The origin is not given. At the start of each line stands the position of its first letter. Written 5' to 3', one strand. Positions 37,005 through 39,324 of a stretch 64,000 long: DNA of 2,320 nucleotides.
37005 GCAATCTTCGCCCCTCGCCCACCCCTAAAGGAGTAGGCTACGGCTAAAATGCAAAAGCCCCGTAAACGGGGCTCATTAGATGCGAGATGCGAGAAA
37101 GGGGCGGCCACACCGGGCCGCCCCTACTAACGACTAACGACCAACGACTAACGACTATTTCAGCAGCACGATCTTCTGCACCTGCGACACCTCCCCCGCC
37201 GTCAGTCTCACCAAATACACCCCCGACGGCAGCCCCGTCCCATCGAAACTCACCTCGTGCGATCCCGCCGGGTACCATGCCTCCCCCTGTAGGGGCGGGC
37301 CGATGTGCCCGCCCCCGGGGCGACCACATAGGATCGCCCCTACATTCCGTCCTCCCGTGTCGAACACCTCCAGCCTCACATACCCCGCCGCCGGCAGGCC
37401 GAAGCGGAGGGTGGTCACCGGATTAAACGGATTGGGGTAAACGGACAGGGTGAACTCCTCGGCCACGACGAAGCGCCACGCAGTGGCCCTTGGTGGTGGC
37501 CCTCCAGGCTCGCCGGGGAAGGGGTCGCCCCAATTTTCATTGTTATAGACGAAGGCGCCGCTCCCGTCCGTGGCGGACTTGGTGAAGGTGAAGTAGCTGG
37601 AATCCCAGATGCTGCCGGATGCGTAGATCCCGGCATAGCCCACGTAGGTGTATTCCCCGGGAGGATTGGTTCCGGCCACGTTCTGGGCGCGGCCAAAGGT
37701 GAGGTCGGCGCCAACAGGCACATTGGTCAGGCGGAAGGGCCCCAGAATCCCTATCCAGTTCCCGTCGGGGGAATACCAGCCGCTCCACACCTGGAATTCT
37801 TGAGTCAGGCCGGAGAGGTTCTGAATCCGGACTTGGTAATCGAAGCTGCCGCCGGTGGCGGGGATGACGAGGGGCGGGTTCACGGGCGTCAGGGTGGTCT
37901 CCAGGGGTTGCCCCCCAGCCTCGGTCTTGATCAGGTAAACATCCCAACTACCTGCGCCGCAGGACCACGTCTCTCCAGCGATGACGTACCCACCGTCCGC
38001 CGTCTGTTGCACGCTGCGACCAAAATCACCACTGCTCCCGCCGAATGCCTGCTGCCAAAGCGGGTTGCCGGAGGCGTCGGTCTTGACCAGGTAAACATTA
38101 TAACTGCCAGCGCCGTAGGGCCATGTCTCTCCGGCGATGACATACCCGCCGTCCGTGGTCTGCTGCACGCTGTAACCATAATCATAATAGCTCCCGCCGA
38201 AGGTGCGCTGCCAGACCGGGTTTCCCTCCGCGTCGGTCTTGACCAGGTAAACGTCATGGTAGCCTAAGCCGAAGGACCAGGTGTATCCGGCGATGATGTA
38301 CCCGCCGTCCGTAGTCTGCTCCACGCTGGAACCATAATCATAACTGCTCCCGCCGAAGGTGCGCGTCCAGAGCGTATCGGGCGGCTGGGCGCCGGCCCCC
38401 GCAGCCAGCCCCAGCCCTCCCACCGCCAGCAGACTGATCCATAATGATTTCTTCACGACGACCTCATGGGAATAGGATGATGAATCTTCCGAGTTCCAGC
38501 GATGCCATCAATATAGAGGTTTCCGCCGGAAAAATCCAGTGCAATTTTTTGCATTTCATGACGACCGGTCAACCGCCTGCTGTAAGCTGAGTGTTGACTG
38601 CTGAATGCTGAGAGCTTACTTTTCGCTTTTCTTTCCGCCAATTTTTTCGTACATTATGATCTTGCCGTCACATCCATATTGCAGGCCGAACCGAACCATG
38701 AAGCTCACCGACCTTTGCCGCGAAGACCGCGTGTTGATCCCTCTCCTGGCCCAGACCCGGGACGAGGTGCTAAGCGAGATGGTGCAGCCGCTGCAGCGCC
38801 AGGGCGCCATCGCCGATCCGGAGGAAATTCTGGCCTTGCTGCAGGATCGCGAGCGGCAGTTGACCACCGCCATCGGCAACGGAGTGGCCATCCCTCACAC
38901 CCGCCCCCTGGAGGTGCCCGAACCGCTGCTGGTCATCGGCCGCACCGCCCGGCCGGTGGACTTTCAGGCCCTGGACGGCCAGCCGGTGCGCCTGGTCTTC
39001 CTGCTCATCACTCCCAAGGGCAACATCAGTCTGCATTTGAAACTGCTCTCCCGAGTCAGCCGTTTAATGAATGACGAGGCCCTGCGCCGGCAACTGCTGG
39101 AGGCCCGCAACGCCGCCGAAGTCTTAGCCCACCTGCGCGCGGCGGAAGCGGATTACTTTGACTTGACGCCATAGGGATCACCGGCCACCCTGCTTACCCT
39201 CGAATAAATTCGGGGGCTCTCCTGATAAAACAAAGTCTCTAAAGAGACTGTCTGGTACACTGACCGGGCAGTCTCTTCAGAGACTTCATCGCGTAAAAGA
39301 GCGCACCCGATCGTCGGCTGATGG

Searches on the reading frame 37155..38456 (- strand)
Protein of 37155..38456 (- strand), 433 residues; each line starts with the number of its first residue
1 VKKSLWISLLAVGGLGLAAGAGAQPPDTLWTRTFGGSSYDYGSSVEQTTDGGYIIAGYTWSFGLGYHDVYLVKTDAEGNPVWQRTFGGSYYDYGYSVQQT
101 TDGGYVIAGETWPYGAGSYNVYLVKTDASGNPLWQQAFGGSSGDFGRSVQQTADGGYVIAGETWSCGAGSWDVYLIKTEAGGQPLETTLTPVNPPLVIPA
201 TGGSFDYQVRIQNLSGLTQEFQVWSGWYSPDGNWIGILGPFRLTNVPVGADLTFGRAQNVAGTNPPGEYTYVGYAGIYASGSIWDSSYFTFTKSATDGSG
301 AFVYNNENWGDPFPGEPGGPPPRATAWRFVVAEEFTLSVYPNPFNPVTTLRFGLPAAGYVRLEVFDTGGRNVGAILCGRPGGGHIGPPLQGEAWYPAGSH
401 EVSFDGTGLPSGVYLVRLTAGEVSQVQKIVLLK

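Call 66: search_protein_families(library=pfam, proteins=[window:37155-38456:-], max_evalue=0.001)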
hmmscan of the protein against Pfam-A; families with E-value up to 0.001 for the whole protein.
window:37155-38456:- (433 aa): 2 families
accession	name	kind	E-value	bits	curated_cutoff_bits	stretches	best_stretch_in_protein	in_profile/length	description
PF18962.6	Por_Secre_tail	-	3.1e-06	27.8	27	1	339-430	1-74/75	Secretion system C-terminal sorting domain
PF17164.10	DUF5122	-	2.2e-05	25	27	0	102-131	3-31/36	Domain of unknown function (DUF5122) beta-propeller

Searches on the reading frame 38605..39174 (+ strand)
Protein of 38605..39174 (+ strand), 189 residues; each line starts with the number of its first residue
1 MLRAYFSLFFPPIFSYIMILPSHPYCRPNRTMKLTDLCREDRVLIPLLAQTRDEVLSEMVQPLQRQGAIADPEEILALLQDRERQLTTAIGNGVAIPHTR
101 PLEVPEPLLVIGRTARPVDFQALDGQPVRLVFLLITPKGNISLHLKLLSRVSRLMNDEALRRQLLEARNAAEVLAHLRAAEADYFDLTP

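Call 66: search_protein_families(library=pfam, proteins=[window:38605-39174:+], max_evalue=0.001)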
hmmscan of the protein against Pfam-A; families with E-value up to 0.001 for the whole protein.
window:38605-39174:+ (189 aa): 1 family
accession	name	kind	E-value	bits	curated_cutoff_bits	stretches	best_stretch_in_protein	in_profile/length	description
PF00359.27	PTS_EIIA_2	-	1.4e-34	119.6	27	1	37-178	2-142/144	Phosphoenolpyruvate-dependent sugar phosphotransferase system, EIIA 2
